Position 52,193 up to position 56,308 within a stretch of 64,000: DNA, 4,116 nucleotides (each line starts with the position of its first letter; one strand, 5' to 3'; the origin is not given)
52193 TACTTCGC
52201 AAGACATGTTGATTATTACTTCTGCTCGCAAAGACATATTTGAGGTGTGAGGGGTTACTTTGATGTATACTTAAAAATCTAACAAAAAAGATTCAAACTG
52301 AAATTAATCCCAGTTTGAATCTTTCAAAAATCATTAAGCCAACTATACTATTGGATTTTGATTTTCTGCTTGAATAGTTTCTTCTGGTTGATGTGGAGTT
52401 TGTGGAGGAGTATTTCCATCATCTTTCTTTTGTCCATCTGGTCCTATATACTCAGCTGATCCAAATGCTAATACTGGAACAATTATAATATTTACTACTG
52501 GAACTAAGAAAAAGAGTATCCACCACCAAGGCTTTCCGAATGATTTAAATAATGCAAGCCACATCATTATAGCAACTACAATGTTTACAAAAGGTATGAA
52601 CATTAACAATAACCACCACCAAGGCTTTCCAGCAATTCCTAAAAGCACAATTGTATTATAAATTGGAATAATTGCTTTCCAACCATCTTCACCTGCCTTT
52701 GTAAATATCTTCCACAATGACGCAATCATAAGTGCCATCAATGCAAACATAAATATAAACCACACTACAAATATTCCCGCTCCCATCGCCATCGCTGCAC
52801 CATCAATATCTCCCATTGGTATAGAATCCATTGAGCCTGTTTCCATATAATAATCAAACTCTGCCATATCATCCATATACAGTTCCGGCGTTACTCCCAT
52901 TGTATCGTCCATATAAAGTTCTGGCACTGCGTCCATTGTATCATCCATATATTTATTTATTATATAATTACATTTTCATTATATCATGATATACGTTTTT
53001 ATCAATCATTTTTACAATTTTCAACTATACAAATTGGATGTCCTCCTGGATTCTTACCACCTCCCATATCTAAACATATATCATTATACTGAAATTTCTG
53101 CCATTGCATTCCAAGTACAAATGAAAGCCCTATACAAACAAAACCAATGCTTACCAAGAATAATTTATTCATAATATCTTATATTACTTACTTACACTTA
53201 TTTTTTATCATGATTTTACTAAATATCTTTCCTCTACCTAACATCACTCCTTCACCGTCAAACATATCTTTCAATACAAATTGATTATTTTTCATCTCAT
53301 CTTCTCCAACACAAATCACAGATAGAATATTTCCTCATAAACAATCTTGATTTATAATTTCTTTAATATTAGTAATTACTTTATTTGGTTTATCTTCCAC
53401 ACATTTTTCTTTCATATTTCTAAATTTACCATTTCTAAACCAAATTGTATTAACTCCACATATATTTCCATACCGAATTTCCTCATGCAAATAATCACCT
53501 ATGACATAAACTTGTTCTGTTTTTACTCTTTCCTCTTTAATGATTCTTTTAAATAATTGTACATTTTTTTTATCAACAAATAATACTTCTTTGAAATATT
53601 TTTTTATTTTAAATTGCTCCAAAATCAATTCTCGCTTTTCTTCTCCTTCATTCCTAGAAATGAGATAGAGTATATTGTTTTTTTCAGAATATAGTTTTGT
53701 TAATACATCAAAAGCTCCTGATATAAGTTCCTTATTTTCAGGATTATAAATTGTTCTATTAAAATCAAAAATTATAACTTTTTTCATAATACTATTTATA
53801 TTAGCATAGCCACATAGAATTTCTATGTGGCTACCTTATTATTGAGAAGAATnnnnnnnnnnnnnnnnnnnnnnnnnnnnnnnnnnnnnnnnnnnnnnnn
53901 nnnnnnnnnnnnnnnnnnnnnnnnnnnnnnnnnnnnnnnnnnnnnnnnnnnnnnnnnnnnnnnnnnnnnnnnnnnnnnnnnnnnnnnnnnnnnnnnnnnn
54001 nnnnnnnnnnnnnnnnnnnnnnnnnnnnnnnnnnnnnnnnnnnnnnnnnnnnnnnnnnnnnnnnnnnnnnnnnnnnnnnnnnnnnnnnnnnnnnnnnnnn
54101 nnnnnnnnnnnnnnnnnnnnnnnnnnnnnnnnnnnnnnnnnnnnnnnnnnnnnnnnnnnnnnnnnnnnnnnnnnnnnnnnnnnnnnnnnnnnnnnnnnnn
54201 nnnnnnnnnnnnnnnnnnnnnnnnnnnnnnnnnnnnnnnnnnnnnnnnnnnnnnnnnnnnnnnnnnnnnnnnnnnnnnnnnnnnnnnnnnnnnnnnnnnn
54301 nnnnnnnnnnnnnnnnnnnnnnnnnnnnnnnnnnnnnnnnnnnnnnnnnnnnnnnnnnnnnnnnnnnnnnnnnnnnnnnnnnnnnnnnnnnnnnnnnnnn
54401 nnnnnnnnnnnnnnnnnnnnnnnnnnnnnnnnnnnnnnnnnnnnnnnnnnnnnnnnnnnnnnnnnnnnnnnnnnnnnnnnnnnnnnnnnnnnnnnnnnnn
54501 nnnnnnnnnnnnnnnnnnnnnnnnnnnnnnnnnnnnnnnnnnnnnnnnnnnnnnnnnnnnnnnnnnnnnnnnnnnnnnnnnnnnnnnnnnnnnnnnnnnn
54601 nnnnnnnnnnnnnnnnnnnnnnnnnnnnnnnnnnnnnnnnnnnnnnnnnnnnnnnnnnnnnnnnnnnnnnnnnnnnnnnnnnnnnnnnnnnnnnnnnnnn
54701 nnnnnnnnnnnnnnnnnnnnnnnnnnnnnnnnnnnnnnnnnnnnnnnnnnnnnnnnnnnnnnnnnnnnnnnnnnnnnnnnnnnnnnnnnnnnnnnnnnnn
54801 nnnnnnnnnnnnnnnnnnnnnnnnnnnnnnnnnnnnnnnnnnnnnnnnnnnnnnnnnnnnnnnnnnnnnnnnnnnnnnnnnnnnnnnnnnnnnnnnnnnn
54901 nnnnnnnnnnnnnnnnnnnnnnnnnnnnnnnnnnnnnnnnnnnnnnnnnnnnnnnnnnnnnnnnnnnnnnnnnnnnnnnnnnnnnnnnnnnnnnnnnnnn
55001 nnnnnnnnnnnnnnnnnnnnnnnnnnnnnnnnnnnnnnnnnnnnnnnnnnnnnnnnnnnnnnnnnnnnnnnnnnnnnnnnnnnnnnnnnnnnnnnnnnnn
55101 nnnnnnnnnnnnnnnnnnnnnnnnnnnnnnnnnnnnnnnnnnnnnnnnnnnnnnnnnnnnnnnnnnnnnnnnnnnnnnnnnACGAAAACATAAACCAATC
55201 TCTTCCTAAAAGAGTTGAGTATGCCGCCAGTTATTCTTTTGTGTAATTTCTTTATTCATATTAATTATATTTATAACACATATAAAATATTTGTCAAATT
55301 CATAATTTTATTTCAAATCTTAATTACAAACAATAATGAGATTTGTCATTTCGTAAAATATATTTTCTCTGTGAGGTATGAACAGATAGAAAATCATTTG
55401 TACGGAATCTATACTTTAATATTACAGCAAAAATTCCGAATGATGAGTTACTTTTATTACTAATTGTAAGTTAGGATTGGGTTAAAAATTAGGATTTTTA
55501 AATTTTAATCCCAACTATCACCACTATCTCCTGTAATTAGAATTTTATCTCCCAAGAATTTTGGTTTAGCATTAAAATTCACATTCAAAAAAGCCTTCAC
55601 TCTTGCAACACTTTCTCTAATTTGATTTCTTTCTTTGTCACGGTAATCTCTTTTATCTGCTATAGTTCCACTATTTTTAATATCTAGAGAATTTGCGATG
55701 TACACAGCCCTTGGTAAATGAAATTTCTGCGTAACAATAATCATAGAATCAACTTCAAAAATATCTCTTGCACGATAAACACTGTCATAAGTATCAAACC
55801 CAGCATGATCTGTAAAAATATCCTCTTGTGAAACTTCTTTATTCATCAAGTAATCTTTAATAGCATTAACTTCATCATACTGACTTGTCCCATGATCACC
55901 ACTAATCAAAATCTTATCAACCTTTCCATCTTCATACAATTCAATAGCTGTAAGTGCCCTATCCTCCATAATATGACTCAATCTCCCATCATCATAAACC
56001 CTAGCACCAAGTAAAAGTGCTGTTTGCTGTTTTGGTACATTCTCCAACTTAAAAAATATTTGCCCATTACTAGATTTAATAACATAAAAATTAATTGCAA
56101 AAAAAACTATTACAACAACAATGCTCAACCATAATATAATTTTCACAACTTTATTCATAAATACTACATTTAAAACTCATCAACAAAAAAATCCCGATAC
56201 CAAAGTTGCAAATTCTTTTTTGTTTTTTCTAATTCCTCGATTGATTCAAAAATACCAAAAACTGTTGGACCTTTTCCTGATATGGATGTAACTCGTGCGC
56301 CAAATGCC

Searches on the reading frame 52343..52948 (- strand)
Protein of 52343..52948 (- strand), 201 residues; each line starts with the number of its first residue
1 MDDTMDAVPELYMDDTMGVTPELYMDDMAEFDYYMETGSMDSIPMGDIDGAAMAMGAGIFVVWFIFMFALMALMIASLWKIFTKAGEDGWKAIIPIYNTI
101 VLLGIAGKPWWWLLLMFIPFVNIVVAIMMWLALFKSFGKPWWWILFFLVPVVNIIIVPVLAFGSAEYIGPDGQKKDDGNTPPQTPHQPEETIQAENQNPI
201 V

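Call 82: search_protein_families(library=pfam, proteins=[window:52343-52948:-], max_evalue=0.001)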
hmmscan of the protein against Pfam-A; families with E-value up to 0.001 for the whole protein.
window:52343-52948:- (201 aa): 1 family
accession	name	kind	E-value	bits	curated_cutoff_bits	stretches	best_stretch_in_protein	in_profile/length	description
PF18936.5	DUF5684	-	3.2e-20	72.9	27.4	1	90-170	1-81/81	Family of unknown function (DUF5684)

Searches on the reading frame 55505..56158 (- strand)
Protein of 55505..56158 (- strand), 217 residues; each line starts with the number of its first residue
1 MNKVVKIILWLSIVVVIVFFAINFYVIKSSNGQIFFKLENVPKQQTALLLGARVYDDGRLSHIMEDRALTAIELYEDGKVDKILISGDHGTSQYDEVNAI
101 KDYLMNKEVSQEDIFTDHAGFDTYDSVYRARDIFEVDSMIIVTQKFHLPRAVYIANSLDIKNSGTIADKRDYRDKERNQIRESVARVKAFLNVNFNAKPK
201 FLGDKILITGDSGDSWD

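Call 82: search_protein_families(library=pfam, proteins=[window:55505-56158:-], max_evalue=0.001)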
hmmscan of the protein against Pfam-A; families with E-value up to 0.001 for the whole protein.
window:55505-56158:- (217 aa): 1 family
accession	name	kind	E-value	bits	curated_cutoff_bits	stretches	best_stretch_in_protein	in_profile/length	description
PF02698.23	DUF218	-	1.3e-21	77.3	27.6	1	47-159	3-104/133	DUF218 domain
